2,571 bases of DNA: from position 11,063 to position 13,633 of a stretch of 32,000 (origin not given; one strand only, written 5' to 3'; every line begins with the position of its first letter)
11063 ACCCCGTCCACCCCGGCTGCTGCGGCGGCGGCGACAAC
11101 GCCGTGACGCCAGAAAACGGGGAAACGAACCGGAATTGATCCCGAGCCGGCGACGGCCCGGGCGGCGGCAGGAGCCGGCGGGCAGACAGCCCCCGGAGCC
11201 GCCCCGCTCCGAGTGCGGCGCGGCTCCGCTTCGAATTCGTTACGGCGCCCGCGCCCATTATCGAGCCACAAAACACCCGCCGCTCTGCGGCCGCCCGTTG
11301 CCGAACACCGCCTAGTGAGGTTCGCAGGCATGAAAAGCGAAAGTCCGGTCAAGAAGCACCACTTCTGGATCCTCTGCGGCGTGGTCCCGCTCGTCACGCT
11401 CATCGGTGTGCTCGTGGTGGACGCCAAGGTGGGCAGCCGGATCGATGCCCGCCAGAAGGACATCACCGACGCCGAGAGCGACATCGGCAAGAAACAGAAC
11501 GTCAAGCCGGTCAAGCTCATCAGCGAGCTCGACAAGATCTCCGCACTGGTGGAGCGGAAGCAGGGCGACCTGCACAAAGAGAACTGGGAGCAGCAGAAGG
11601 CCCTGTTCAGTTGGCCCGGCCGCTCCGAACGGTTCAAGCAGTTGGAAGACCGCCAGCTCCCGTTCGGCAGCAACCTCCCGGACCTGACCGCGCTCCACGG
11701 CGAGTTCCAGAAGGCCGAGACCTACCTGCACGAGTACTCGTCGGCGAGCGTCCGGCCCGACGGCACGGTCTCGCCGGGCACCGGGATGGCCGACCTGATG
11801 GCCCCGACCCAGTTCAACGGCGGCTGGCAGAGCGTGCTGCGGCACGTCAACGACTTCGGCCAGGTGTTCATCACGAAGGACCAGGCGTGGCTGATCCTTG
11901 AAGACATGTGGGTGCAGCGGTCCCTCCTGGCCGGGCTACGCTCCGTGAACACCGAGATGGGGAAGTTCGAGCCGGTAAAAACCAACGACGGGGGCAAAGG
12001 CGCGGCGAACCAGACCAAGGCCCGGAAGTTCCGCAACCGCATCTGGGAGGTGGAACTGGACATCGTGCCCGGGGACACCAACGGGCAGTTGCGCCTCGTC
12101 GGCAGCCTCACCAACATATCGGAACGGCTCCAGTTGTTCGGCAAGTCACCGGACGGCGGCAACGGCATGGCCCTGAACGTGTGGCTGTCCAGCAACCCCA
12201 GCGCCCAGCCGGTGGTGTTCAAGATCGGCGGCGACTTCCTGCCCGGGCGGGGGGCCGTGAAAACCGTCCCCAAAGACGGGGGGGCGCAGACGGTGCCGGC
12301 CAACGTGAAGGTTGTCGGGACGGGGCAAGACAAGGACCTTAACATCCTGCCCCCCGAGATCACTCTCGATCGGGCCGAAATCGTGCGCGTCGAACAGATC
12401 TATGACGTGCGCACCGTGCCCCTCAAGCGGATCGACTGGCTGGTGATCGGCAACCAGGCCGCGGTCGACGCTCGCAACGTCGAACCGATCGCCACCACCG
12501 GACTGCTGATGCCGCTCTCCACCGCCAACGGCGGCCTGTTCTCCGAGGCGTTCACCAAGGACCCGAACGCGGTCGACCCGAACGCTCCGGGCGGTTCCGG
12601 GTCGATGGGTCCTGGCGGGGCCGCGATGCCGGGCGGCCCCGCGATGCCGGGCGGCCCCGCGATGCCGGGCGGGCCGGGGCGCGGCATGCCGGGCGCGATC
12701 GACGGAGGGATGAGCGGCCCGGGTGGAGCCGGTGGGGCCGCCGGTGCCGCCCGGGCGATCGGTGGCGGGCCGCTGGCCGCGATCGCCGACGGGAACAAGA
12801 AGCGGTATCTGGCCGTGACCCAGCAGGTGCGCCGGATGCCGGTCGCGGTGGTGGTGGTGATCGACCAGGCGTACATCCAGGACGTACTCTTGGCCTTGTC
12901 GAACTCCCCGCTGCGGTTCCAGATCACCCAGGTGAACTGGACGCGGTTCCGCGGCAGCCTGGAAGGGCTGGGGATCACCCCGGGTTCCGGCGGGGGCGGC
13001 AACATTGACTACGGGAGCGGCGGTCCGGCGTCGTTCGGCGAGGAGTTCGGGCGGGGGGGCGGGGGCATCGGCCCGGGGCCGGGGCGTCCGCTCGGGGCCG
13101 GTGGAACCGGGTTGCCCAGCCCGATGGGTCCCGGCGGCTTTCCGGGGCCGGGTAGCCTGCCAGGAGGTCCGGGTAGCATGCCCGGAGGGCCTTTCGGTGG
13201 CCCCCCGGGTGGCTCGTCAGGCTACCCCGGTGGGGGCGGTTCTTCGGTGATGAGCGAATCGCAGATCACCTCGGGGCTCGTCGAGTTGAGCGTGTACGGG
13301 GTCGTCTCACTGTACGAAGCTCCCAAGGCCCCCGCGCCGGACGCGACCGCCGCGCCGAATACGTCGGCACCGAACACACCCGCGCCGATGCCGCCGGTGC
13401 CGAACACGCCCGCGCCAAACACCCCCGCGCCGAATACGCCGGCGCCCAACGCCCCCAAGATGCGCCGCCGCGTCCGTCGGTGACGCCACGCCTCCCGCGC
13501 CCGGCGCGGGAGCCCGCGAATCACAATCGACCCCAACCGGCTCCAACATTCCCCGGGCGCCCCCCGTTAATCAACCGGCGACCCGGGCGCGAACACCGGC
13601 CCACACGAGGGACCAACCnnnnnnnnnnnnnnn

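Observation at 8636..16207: Orphan PilM-PilN fusion operon with two giant PilO-like partners: candidate undescribed envelope platform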

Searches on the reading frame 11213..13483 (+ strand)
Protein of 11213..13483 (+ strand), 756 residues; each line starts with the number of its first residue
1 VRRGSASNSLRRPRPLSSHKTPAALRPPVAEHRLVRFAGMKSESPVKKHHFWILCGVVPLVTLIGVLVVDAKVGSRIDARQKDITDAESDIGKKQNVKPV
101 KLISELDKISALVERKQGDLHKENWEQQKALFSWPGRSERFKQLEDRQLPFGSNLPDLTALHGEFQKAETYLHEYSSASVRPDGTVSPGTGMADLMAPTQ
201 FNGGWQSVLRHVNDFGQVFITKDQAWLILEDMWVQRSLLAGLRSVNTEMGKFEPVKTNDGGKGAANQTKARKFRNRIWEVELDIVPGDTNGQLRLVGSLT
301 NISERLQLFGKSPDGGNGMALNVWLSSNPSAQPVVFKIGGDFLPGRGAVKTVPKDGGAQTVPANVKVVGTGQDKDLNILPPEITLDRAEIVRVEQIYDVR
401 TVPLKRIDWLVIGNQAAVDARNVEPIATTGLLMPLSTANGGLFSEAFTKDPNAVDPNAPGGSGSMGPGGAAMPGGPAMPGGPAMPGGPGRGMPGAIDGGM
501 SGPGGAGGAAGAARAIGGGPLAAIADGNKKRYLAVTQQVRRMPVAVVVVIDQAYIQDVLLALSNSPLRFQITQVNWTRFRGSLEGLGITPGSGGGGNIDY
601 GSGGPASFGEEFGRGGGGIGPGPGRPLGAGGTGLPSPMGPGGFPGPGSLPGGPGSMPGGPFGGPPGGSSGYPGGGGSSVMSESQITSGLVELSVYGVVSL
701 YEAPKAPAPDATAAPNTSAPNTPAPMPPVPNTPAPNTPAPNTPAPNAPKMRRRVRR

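Call 6: search_protein_families(library=pfam, proteins=[window:11213-13483:+], max_evalue=1)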
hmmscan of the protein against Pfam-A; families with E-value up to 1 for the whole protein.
window:11213-13483:+ (756 aa): 0 families

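Call 7: search_protein_families(library=ncbifam, proteins=[window:11213-13483:+], max_evalue=1)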
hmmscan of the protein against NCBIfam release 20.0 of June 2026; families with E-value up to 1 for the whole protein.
window:11213-13483:+ (756 aa): 0 families

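Call 13: search_solved_structures(query=window:11330-13483:+, max_evalue=10)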
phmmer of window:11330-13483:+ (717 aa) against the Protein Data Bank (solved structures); distinct sequences matched with E-value up to 10: 17.
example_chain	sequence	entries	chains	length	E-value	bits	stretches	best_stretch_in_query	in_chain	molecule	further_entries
8glv_F4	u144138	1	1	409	0.031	15.8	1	530-581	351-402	DUF4201 domain-containing protein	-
2x6f_A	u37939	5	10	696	0.26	12.8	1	391-447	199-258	PHOSPHOTIDYLINOSITOL 3 KINASE 59F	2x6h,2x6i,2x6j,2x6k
4kzx_C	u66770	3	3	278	0.36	12.3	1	439-488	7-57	40S ribosomal protein S2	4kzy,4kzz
5lzs_CC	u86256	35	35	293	1.9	9.9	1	439-516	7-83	uS5 | eS1 | S2-like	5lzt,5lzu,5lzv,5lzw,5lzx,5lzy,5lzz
7oyd_CC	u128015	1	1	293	2.3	9.6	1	439-516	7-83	40S ribosomal protein S2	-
22tu_SC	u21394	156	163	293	2.5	9.5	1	439-516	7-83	40S ribosomal protein S2 | 40S RIBOSOMAL PROTEIN ES28 | 40S RIBOSOMAL PROTEIN US5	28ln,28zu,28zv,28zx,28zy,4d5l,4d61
9q7q_v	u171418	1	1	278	2.6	9.4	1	439-516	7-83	Small ribosomal subunit protein uS5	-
2es4_D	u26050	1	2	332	2.7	9.4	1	430-555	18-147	Lipase chaperone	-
7o7y_Ab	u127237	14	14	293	2.9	9.3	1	439-516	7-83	Ribosomal protein uS5 | 40S ribosomal protein uS5 | Ribosomal_S5_C domain-containing protein,40S ribosomal protein S2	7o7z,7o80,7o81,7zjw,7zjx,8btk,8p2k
9mr4_v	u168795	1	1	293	2.9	9.3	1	439-516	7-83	Small ribosomal subunit protein uS5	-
11kh_S2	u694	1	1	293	3.2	9.2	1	439-516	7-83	40S ribosomal protein S2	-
6sw9_9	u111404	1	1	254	6.5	8.2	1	24-89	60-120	Translation initiation factor 2 subunit alpha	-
8d4y_A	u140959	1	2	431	6.7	8.1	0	678-710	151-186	Chromodomain-helicase-DNA-binding protein 4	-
8tek_N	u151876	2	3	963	6.7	8.1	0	40-108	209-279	Flagella associated protein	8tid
7cpu_SC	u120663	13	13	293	7.8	7.9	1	439-516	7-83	40S ribosomal protein S2 | Small ribosomal subunit protein uS5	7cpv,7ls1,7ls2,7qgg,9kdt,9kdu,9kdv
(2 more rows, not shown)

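Call 16: find_homologous_proteins(query=window:11330-13483:+)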
Query window:11330-13483:+ (717 aa): 84 proteins with E <= 0.001 among 8000 candidates.
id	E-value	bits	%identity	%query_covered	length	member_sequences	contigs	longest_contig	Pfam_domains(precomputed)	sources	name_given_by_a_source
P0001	2.4e-286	970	64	100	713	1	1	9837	-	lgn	-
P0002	2.7e-250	851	63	57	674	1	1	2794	-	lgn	-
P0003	7.1e-244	830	63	58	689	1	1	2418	-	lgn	-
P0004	9.4e-208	710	56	58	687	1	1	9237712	-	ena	-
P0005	8.3e-202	691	51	95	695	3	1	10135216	-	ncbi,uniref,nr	ncbi:Uncharacterized protein OS=Planctomyces brasiliensis (strain ATCC 49424 / DSM 5305 / JCM 21570 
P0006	3.0e-184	633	75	9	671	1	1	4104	-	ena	-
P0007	3.4e-183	629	53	94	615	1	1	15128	-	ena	-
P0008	1.4e-171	591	50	93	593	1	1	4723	-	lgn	-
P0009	1.1e-157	545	58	14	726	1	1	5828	-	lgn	-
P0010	2.3e-157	544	48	26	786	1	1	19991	-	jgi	jgi:hypothetical protein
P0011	2.5e-154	534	45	76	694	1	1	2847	-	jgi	jgi:hypothetical protein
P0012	2.1e-148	514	43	100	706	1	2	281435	-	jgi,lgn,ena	-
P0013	7.3e-146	506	68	12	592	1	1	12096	-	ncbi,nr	ncbi:MAG: hypothetical protein J0I06_09295, partial [Planctomycetes bacterium]|nr:hypothetical prote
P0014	1.2e-144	502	42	94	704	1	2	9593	-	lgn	-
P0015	1.5e-143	498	45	52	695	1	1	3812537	-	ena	-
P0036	8.4e-119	416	39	100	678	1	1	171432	-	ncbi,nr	ncbi:MAG: hypothetical protein C0467_08105 [Planctomycetaceae bacterium]|nr:hypothetical protein [Pl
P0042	1.4e-112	396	41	94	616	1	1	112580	-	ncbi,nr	ncbi:MAG: hypothetical protein C0501_04050 [Isosphaera sp.]|nr:hypothetical protein [Isosphaera sp.]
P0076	4.8e-38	149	24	51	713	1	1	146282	-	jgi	jgi:hypothetical protein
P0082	6.0e-16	76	24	39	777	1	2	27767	-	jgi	jgi:hypothetical protein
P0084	8.3e-7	46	31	24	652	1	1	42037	-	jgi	jgi:hypothetical protein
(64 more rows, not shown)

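Call 20: find_encoding_contigs(protein=P0036, flank=10000, max_places=2)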
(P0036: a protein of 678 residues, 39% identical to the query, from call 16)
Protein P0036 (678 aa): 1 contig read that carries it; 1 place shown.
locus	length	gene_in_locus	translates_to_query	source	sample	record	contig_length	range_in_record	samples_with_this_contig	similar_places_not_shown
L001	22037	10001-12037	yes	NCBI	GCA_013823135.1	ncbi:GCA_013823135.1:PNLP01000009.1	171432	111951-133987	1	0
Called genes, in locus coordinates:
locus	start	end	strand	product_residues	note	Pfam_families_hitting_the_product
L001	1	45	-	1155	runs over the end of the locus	PF00069:Pkinase, PF07714:PK_Tyr_Ser-Thr, PF24807:WD40_CDC20-Fz, PF25171:Beta-prop_WDR36-Utp21_1st, PF25174:Beta-prop_THOC3, PF23381:Beta-prop_IFT122_1st, PF25175:Beta-prop_WDR5, PF24807:WD40_CDC20-Fz, +35 more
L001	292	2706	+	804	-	PF17764:PriA_3primeBD, PF00270:DEAD, PF04851:ResIII, PF18319:Zn_ribbon_PriA, PF00271:Helicase_C, PF18074:PriA_C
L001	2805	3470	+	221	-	PF00578:AhpC-TSA, PF08534:Redoxin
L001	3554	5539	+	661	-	PF14237:GYF_2 (weak), PF00069:Pkinase, PF07714:PK_Tyr_Ser-Thr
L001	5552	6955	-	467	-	PF07394:DUF1501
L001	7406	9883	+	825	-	PF11104:PilM_2, PF14450:FtsA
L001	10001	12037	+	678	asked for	-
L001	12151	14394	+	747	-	-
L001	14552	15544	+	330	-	PF00291:PALP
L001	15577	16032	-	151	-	-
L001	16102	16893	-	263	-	PF00218:IGPS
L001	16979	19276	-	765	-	PF09678:Caa3_CtaG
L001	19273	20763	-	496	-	PF00033:Cytochrome_B, PF13631:Cytochrom_B_N_2, PF00034:Cytochrom_C, PF13442:Cytochrome_CBB3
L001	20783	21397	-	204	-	PF00355:Rieske (weak)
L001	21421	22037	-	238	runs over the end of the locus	PF13442:Cytochrome_CBB3 (weak), PF00034:Cytochrom_C (weak), PF13442:Cytochrome_CBB3 (weak)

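Call 21: find_encoding_contigs(protein=P0042, flank=10000, max_places=2)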
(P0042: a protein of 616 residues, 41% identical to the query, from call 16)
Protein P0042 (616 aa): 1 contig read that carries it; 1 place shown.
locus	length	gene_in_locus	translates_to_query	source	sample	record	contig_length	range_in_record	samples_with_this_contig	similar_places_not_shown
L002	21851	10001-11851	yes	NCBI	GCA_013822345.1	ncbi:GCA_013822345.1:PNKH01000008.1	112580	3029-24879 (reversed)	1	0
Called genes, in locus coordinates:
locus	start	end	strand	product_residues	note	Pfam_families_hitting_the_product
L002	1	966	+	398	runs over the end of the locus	PF00069:Pkinase, PF07714:PK_Tyr_Ser-Thr, PF01636:APH (faint)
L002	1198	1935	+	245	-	PF00535:Glycos_transf_2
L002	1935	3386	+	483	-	-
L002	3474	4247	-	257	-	-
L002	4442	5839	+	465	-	-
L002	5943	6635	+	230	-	PF06508:QueC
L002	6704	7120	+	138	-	PF01242:PTPS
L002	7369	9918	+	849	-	PF11104:PilM_2, PF14450:FtsA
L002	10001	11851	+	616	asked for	-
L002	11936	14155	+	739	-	-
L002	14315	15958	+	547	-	PF02366:PMT, PF13231:PMT_2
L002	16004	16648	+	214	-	PF06439:3keto-disac_hyd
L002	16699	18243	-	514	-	PF00069:Pkinase, PF07714:PK_Tyr_Ser-Thr, PF01636:APH (faint), PF03109:ABC1 (weak)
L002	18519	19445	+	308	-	PF03130:HEAT_PBS (faint), PF13646:HEAT_2 (weak)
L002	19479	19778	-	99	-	PF01844:HNH (weak), PF14279:HNH_5 (weak)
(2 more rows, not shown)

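Call 22: find_encoding_contigs(protein=P0076, flank=10000, max_places=2)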
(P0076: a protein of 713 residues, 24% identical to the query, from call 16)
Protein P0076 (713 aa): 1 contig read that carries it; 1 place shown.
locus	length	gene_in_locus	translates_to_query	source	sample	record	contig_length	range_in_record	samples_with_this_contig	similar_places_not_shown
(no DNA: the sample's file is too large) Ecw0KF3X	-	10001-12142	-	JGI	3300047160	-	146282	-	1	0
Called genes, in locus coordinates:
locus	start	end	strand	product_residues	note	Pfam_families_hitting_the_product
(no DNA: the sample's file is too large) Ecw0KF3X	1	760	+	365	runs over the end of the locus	PF00730:HhH-GPD, PF00293:NUDIX, PF14815:NUDIX_4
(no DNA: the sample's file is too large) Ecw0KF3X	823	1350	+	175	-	PF00578:AhpC-TSA, PF08534:Redoxin, PF00085:Thioredoxin, PF13098:Thioredoxin_2, PF13905:Thioredoxin_8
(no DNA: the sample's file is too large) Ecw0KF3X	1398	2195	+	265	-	PF19420:DDAH_eukar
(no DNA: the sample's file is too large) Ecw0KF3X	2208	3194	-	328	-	-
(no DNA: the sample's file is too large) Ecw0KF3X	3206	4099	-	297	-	PF01256:Carb_kinase, PF02110:HK (weak)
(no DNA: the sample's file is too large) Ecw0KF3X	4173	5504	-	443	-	PF00004:AAA (weak), PF07728:AAA_5 (weak), PF13401:AAA_22 (faint), PF00004:AAA (weak), PF07724:AAA_2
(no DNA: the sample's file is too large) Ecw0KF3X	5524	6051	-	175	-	PF00227:Proteasome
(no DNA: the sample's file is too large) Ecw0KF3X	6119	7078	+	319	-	PF01379:Porphobil_deam, PF03900:Porphobil_deamC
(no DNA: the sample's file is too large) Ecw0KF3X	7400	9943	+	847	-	PF11104:PilM_2, PF14450:FtsA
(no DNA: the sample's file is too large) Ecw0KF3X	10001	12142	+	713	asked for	-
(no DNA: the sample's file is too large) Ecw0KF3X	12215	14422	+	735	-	-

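Call 23: find_encoding_contigs(protein=P0084, flank=10000, max_places=2)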
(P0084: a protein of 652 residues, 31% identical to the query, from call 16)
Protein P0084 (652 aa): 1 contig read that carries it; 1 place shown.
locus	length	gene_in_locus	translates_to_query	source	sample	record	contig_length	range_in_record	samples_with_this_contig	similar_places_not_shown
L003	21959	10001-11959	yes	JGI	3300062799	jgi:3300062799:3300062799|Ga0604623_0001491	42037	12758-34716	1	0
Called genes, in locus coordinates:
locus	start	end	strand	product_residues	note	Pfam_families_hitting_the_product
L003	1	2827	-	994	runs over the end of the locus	PF07774:EMC1_C (faint), PF25292:Beta-prop_CGLA (faint), PF25293:Beta-prop_EMC1_N (faint), PF01011:PQQ (faint), PF13360:PQQ_2, PF13570:Beta-prop_ACSF4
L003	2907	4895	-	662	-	PF07596:SBP_bac_10 (faint)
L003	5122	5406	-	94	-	-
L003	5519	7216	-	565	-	PF02463:SMC_N, PF13476:AAA_23 (weak)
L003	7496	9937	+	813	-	-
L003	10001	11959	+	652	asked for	-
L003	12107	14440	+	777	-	-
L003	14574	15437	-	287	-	PF00561:Abhydrolase_1 (weak), PF24322:Tle3 (weak)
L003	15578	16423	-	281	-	PF01261:AP_endonuc_2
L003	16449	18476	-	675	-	-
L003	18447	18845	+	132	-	-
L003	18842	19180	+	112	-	PF02452:PemK_toxin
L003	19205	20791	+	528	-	PF01039:Carboxyl_trans, PF03255:ACCA (weak)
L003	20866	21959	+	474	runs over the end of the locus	PF07394:DUF1501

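Call 24: find_encoding_contigs(protein=P0082, flank=10000, max_places=2)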
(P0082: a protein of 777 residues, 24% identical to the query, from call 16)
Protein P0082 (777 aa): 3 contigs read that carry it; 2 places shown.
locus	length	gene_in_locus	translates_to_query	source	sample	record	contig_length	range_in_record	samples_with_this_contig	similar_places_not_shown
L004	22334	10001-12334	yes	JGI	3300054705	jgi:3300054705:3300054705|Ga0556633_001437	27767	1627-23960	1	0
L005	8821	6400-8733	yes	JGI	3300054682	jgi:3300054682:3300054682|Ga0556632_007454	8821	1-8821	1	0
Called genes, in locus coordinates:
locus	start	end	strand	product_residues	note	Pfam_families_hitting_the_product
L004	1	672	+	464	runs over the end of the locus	PF01704:UDPGP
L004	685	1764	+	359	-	PF00483:NTP_transferase, PF12804:NTP_transf_3, PF22640:ManC_GMP_beta-helix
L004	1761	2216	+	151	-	PF03652:RuvX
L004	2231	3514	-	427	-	PF04734:Ceramidase_alk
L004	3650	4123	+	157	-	PF13420:Acetyltransf_4 (weak), PF00583:Acetyltransf_1, PF13673:Acetyltransf_10, PF13508:Acetyltransf_7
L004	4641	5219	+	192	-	PF12728:HTH_17, PF00072:Response_reg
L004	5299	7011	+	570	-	PF07992:Pyr_redox_2 (weak), PF00890:FAD_binding_2 (weak), PF01134:GIDA (weak), PF12831:FAD_oxidored, PF13450:NAD_binding_8 (weak)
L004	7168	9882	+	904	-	PF11104:PilM_2, PF14450:FtsA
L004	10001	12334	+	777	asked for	-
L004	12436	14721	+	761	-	-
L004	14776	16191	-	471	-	PF01134:GIDA (faint), PF01494:FAD_binding_3 (faint), PF07992:Pyr_redox_2, PF12831:FAD_oxidored (weak), PF13450:NAD_binding_8 (weak), PF13738:Pyr_redox_3 (weak), PF00070:Pyr_redox, PF02852:Pyr_redox_dim, +3 more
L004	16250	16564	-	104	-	PF02452:PemK_toxin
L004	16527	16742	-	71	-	-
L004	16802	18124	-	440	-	PF00364:Biotin_lipoyl, PF25984:BSH_YknX (faint), PF02817:E3_binding, PF00198:2-oxoacid_dh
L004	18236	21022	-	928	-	PF28598:PDH_E1_N, PF00456:Transketolase_N (weak), PF17831:PDH_E1_M, PF22613:Transketolase_C_1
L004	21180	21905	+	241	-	PF13489:Methyltransf_23, PF01209:Ubie_methyltran, PF13847:Methyltransf_31, PF08241:Methyltransf_11, PF08242:Methyltransf_12, PF13649:Methyltransf_25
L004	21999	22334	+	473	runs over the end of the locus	PF07607:DUF1570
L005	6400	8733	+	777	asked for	-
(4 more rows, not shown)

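Call 28: search_solved_structures(query=A1, max_evalue=10)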
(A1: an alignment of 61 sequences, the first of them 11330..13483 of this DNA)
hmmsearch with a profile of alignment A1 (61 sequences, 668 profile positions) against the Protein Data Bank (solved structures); distinct sequences matched with E-value up to 10: 28.
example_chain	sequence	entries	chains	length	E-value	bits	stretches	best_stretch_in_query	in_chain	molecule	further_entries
4nqa_B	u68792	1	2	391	0.3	12.9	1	383-433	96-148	Liver X nuclear receptor beta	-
7l1f_A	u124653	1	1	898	1.5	10.6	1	87-172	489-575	RNA-directed RNA polymerase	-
7bw4_A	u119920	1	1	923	1.5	10.6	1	87-172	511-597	RNA-directed RNA polymerase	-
9sao_A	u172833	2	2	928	1.5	10.5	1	87-172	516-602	RNA-directed RNA polymerase nsp12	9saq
9sap_A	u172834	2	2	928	1.5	10.5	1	87-172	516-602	RNA-directed RNA polymerase nsp12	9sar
7eiz_A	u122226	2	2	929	1.5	10.5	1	87-172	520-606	RNA-directed RNA polymerase | RNA-directed RNA polymerase nsp12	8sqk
9ikz_A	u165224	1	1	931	1.5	10.5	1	87-172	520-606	RNA-directed RNA polymerase nsp12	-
6xez_A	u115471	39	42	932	1.5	10.5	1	87-172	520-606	RNA-directed RNA polymerase | Replicase polyprotein 1ab | RNA-directed RNA polymerase nsp12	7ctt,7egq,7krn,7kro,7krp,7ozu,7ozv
12sn_A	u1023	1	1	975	1.6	10.5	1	87-172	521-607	RNA-directed RNA polymerase nsp12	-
6yyt_A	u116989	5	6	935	1.6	10.5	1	87-172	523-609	nsp12 | RNA-directed RNA polymerase nsp12 | SARS-CoV-2 RNA-dependent RNA polymerase nsp12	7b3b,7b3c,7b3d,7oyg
7cxm_A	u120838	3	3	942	1.6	10.5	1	87-172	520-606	RNA-directed RNA polymerase | Replicase polyprotein 1ab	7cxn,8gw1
6xqb_A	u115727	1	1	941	1.6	10.5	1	87-172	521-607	RNA-directed RNA polymerase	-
6m71_A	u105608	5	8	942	1.6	10.5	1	87-172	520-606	RNA-directed RNA polymerase | Replicase polyprotein 1ab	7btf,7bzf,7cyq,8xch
7d4f_A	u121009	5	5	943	1.6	10.5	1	87-172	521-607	RNA-directed RNA polymerase | RNA-directed RNA polymeras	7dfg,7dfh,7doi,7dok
7c2k_A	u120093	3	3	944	1.6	10.5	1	87-172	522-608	RNA-directed RNA polymerase | RNA-directed RNA polymerase nsp12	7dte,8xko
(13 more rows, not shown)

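Call 44: predict_structure(alignment_id=A1)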
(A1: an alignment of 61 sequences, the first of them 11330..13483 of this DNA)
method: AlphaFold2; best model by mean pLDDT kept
length: 717 residues; sequences in the alignment: 61
mean_pLDDT: 75.5   pTM: 0.70
mean pLDDT of the five models: 75.5, 73.9, 73.1, 72.5, 71.9
residues with pLDDT >= 90: 346; 70-90: 119; 50-70: 73; < 50: 179
segments of 3 or more residues with pLDDT < 50: 224-227, 420-472, 550-595, 597-614, 616-621, 623-625, 627-638, 674-684, 692-695, 700-707, 715-717
pLDDT, mean of each block of 10 residues (from residue 1): 57 73 73 58 78 58 83 90 93 93 93 94 94 90 74 94 94 92 96 96 97 88 55 96 92 94 95 90 96 95 95 94 95 89 92 96 96 88 87 94 92 60 42 40 36 34 36 67 91 94 97 97 95 96 77 37 30 37 42 42 43 44 47 45 83 97 82 49 47 47 49 53
secondary structure, 60 per line:
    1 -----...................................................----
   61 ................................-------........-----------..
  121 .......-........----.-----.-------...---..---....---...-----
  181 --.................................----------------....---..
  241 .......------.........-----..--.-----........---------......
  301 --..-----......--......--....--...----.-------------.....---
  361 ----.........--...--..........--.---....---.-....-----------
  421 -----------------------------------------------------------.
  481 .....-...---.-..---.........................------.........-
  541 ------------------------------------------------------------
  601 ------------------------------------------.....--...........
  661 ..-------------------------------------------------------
elements in order (helices of 4 or more, strands of 3 or more residues): H6-56 H61-92 H100-107 H119-127 H129-136 H166-169 E173-175 H183-211 E212-215 E232-235 E239-247 E254-262 E278-285 E295-300 E310-315 E318-323 E326-329 E353-357 E365-373 H381-390 H406-409 H482-485 E500-512 H513-524 E531-539 H643-647 E650-662

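Call 47: fold_search(model_id=the predicted structure, library=pdb)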
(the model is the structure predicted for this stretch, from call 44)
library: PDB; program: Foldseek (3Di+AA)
matches with E <= 10: 359; with E <= 0.001: 0
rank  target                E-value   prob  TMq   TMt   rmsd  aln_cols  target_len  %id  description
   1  3kl0_C                5.9e-02  0.12  0.05  0.08  13.8       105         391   17  Crystal structure of the glucuronoxylan xylanohydrolase XynC from Bacillus subtilis (released 2010-12-08)
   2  5e8m_A                9.8e-02  0.13  0.06  0.10  18.2       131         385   13  Crystal structure of human heparanase (released 2015-11-18)
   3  3clw_C                1.4e-01  0.07  0.06  0.08  20.8       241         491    7  Crystal structure of conserved exported protein from Bacteroides fragilis (released 2008-04-29)
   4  5l9y_A                1.5e-01  0.10  0.06  0.09  18.4       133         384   14  Crystal structure of human heparanase, in complex with glucuronic acid configured aziridine probe JJB355 (released 2017-05-31)
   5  4m8u                  1.7e-01  0.08  0.05  0.06  14.5       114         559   16  The Structure of MalL mutant enzyme V200A from Bacillus subtilus (released 2013-09-25)
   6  3clw_A                1.9e-01  0.08  0.06  0.09  20.4       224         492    8  Crystal structure of conserved exported protein from Bacteroides fragilis (released 2008-04-29)
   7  5l9z_A                2.0e-01  0.11  0.06  0.10  18.2       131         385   14  Crystal structure of human heparanase nucleophile mutant (E343Q), in complex with unreacted glucuronic acid configured (released 2017-05-31)
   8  3kl3_B                2.1e-01  0.08  0.05  0.08  13.8       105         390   17  Crystal structure of Ligand bound XynC (released 2010-12-08)
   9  3kl3_A                2.7e-01  0.06  0.05  0.07  14.1       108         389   17  Crystal structure of Ligand bound XynC (released 2010-12-08)
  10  3kl0_A                2.8e-01  0.07  0.05  0.08  13.8       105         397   17  Crystal structure of the glucuronoxylan xylanohydrolase XynC from Bacillus subtilis (released 2010-12-08)
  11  8cqi_A                3.0e-01  0.04  0.06  0.09  20.8       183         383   10  Human heparanase in complex with inhibitor R3794 (released 2024-01-10)
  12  3kl0_D                3.2e-01  0.07  0.05  0.08  13.7       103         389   17  Crystal structure of the glucuronoxylan xylanohydrolase XynC from Bacillus subtilis (released 2010-12-08)
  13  3gtn_B                3.3e-01  0.09  0.06  0.09  14.2       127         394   16  Crystal Structure of XynC from Bacillus subtilis 168 (released 2009-04-28)
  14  3gtn_A                4.0e-01  0.08  0.05  0.08  14.2       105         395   16  Crystal Structure of XynC from Bacillus subtilis 168 (released 2009-04-28)
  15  1gui_A                4.4e-01  0.08  0.06  0.19  16.4       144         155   10  CBM4 structure and function (released 2002-09-26)
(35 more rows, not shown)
